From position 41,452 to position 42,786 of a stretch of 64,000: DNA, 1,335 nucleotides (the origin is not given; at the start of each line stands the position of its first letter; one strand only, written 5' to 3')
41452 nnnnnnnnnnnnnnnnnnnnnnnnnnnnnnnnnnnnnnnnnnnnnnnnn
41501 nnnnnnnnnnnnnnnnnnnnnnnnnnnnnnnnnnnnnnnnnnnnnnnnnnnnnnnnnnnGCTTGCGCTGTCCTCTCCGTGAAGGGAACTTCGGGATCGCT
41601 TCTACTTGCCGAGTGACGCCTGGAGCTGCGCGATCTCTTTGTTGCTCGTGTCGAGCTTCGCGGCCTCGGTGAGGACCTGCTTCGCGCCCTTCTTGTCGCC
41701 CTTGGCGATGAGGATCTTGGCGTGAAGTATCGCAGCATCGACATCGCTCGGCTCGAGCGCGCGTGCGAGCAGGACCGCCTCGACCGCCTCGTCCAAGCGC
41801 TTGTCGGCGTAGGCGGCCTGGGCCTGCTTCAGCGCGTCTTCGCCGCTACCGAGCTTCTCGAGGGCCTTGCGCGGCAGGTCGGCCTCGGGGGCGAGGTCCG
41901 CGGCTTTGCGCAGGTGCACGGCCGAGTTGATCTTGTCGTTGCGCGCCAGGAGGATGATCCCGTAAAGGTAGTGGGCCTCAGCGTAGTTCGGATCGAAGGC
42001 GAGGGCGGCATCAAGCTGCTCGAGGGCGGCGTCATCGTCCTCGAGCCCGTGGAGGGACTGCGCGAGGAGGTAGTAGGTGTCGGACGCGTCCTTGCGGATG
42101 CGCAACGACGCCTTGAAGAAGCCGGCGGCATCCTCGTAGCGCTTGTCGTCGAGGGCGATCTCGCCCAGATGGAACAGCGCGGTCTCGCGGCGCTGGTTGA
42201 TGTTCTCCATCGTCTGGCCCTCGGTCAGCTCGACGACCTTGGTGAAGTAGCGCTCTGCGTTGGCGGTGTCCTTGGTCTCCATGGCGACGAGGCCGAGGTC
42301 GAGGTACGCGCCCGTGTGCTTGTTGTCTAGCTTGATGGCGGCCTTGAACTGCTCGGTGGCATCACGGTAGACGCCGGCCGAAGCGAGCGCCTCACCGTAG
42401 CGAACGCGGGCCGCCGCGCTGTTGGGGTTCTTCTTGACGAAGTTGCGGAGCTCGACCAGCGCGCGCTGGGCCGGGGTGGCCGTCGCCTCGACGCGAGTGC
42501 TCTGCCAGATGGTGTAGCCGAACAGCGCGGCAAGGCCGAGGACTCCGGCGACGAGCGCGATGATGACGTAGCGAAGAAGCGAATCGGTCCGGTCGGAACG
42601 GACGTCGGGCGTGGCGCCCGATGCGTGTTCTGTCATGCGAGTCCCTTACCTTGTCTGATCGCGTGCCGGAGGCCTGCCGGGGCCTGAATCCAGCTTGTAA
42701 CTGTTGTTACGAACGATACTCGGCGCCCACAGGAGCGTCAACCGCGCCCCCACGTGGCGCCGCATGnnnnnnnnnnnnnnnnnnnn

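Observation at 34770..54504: Twin dehydrogenase / OmcS-like cytochrome modules: candidate enzyme-coupled nanowire system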

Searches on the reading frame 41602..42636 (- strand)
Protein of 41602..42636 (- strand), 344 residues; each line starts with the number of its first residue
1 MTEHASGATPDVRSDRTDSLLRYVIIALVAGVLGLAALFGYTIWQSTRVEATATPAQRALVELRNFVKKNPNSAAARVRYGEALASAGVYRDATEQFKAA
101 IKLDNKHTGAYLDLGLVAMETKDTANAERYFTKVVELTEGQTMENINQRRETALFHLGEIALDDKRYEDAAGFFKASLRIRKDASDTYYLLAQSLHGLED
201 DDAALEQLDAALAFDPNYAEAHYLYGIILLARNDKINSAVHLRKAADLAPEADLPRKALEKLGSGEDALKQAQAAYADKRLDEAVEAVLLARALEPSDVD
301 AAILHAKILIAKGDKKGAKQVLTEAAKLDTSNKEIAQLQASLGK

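Call 4: search_protein_families(library=pfam, proteins=[window:41602-42636:-], max_evalue=0.01)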
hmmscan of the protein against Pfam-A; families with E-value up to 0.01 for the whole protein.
window:41602-42636:- (344 aa): 19 families
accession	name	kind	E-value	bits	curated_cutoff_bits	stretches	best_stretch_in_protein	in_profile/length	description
PF07719.23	TPR_2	-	4.5e-20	70.5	27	1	186-218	2-34/34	Tetratricopeptide repeat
PF13432.12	TPR_16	-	2.5e-18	66.6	32.7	2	88-138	11-61/65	Tetratricopeptide repeat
PF14559.12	TPR_19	-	1.6e-17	64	25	3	161-225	1-65/68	Tetratricopeptide repeat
PF13181.12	TPR_8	-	5.8e-16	57.7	25.7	1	110-138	3-31/34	Tetratricopeptide repeat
PF13431.12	TPR_17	-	7.2e-12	45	24.4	1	209-234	3-28/34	Tetratricopeptide repeat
PF13428.12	TPR_14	-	1.3e-11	44.4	23.5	1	187-227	3-43/44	Tetratricopeptide repeat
PF23914.1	TPR_CcmH_CycH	-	6.7e-10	39.5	42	2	275-340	60-128/158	Cytochrome c-type biogenesis protein H TPR domain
PF13414.12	TPR_11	-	1.9e-09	37.5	26.8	2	200-229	9-38/42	TPR repeat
PF12895.13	ANAPC3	-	5.2e-09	36.7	27.2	1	124-209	5-80/82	Anaphase-promoting complex, cyclosome, subunit 3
PF13424.12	TPR_12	-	6.6e-09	36.3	30.1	2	110-182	5-76/77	Tetratricopeptide repeat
PF00515.34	TPR_1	-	4.9e-08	32.9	27.8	0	186-218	2-34/34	Tetratricopeptide repeat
PF14561.12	TPR_20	-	3.5e-05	24.5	25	0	58-106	6-54/90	Tetratricopeptide repeat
PF13176.12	TPR_7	-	0.00011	22.4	27.9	0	153-186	1-34/36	Tetratricopeptide repeat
PF12569.14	NatA_aux_su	-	0.00017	21.1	33.3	0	279-332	206-259/515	N-terminal acetyltransferase A, auxiliary subunit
PF18055.7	RPN6_N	-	0.00031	21.5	26.5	1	119-177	4-61/117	26S proteasome regulatory subunit RPN6 N-terminal domain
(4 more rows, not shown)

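Call 5: search_protein_families(library=ncbifam, proteins=[window:41602-42636:-], max_evalue=0.01)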
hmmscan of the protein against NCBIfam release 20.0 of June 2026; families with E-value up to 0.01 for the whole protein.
window:41602-42636:- (344 aa): 19 families
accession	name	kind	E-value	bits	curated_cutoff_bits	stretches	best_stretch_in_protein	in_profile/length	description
NF040959.1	MamA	equivalog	1.6e-21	76.7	200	2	152-248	106-202/204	magnetosome protein MamA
TIGR02917.1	PEP_TPR_lipo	equivalog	9.7e-17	60.1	312.2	2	56-253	38-227/899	XrtA/PEP-CTERM system TPR-repeat protein PrsT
TIGR02795.1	tol_pal_ybgF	equivalog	4.3e-13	49.9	90.1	1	58-136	20-104/119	tol-pal system protein YbgF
TIGR02552.1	LcrH_SycD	equivalog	4.7e-13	49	104.8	2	163-246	30-113/136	SycD/LcrH family type III secretion system chaperone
TIGR02521.1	type_IV_pilW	equivalog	7.3e-12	45.3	154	2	64-174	89-192/234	type IV pilus biogenesis/stability protein PilW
NF008520.0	PRK11447.1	equivalog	6.6e-10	37.4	858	2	80-142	357-419/1157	cellulose synthase complex outer membrane protein BcsC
NF033920.0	C39_PA2778_fam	equivalog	9.5e-10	38.3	150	2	54-137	170-253/255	PA2778 family cysteine peptidase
NF033762.1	social_mot_Tgl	equivalog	2e-07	30.6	225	1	200-262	46-109/252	social motility TPR repeat lipoprotein Tgl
NF008757.0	PRK11788.1-5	equivalog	1.6e-06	27.6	363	0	69-144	175-250/388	lipopolysaccharide assembly protein LapB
NF033758.1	gliding_GltE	equivalog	9.3e-06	24.9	225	2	100-244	214-349/411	adventurous gliding motility TPR repeat lipoprotein GltE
NF008391.2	PRK11189.1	equivalog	5.1e-05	22.9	250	0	174-229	88-143/297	lipoprotein NlpI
NF008756.0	PRK11788.1-4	equivalog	6.8e-05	22.1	474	0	42-146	149-252/389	lipopolysaccharide assembly protein LapB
TIGR00990.1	3a0801s09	subfamily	0.00022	20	757.25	0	74-174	467-565/615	mitochondrial import receptor subunit TOM70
TIGR03939.1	PGA_TPR_OMP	equivalog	0.00023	19.5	366.65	1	57-153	412-509/800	poly-beta-1,6 N-acetyl-D-glucosamine export porin PgaA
NF041522.1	TPR_sll0314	equivalog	0.00029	20.2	225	1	192-248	187-243/275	Sll0314/Alr1548 family TPR repeat-containing protein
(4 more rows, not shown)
